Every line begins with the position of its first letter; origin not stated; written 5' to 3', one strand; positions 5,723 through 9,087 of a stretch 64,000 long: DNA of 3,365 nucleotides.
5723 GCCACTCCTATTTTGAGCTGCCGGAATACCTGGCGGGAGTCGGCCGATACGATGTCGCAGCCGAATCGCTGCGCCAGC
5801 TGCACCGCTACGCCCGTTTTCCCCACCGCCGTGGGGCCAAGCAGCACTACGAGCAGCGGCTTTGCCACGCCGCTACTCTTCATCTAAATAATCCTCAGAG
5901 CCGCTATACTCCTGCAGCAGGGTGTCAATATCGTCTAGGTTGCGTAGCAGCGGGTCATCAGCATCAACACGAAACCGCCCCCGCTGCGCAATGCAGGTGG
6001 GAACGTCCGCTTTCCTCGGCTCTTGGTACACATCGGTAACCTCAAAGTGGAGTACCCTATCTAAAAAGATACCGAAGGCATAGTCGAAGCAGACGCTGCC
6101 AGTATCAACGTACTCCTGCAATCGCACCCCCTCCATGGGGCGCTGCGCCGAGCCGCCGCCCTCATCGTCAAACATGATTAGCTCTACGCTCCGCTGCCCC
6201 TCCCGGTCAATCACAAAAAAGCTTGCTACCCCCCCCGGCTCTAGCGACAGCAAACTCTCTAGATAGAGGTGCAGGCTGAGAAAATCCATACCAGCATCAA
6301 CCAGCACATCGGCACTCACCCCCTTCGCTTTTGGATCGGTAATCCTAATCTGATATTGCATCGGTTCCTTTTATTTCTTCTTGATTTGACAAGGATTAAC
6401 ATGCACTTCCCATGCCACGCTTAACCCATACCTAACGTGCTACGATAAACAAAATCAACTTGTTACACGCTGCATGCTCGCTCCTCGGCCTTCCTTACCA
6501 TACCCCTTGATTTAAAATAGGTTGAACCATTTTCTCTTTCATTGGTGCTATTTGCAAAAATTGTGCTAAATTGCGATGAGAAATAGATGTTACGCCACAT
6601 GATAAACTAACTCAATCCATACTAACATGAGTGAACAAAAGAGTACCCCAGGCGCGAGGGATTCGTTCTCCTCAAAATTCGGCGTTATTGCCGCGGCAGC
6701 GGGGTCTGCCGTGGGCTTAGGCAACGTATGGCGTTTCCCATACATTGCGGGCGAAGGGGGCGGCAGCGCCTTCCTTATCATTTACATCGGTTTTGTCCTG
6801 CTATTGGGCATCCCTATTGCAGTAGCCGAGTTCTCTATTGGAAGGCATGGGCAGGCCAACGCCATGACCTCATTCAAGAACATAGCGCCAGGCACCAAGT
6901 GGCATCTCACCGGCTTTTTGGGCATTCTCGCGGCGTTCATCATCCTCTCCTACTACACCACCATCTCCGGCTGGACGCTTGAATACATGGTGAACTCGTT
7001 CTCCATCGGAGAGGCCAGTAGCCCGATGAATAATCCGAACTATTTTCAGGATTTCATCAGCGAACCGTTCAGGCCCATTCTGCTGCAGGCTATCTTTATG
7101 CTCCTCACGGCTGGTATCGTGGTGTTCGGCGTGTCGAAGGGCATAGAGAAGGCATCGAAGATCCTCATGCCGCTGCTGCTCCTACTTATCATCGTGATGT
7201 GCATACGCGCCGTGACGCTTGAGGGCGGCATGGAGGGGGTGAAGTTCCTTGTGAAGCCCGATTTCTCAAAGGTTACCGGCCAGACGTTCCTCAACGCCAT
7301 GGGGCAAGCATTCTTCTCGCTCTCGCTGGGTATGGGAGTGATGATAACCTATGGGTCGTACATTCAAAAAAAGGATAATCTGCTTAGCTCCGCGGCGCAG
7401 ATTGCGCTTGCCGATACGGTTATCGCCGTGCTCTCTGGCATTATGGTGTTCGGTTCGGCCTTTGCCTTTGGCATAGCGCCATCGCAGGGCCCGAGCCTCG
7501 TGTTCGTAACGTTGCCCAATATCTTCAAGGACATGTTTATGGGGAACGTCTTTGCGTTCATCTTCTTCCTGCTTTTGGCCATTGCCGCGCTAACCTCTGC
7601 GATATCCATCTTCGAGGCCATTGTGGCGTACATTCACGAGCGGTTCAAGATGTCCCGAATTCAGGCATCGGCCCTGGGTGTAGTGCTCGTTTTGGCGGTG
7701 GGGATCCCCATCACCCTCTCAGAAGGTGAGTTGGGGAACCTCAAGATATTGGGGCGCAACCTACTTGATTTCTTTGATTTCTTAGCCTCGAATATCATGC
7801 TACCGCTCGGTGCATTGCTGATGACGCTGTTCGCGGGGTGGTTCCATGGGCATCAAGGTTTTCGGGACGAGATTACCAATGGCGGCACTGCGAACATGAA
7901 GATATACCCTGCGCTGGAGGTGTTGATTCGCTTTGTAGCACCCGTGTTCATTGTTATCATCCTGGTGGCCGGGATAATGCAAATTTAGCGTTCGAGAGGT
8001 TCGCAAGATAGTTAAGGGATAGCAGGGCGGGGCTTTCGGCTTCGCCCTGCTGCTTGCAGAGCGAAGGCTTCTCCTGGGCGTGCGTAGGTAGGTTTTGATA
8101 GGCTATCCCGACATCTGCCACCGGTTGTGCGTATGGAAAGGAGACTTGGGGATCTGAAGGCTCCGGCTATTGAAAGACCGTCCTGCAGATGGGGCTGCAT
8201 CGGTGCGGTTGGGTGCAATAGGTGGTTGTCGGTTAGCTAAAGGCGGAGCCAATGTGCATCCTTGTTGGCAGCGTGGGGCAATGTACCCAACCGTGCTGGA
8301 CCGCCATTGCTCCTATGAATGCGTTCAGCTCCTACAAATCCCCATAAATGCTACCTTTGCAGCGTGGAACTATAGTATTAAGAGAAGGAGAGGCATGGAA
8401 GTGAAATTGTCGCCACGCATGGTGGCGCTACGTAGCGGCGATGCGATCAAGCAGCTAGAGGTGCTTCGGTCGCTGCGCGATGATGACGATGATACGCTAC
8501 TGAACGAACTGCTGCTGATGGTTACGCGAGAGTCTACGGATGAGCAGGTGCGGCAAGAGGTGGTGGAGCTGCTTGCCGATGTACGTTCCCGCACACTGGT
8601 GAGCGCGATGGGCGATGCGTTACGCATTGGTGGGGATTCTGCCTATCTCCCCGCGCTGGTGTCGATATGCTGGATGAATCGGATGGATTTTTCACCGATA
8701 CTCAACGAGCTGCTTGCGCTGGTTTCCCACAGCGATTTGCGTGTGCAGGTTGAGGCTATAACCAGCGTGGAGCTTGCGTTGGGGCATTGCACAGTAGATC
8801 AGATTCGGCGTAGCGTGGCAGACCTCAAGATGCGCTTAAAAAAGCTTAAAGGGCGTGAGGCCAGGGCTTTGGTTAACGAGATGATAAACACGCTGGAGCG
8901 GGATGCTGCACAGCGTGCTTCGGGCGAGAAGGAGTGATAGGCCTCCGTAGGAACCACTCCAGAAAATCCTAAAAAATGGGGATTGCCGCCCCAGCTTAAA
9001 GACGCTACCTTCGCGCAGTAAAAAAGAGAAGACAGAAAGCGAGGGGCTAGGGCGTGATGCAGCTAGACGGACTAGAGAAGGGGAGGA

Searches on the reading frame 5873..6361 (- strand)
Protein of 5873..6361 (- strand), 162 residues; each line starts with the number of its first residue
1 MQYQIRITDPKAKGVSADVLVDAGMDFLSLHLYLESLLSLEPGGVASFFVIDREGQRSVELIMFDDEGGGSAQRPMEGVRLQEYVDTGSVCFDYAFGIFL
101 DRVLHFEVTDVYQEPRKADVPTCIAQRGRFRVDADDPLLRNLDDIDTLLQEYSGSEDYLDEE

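Call 98: search_protein_families(library=pfam, proteins=[window:5873-6361:-], max_evalue=0.1)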
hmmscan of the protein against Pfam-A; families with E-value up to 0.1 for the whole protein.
window:5873-6361:- (162 aa): 1 family
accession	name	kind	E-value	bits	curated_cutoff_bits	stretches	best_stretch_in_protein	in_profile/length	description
PF07929.16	PRiA4_ORF3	-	0.023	14.9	26.6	1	14-129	15-126/173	Plasmid pRiA4b ORF-3-like protein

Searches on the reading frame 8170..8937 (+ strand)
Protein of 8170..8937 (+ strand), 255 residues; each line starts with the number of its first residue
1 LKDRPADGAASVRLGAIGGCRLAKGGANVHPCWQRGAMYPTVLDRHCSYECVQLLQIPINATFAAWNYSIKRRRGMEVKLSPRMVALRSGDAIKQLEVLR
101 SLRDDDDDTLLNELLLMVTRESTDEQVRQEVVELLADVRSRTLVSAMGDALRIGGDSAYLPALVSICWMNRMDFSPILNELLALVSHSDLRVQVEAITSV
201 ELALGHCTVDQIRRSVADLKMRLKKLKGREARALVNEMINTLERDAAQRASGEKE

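Call 98: search_protein_families(library=pfam, proteins=[window:8170-8937:+], max_evalue=0.1)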
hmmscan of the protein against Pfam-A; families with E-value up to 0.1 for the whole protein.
window:8170-8937:+ (255 aa): 1 family
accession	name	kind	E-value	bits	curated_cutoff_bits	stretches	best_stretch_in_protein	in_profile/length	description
PF13646.12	HEAT_2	-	0.0038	17.9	27.7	1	86-151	7-71/88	HEAT repeats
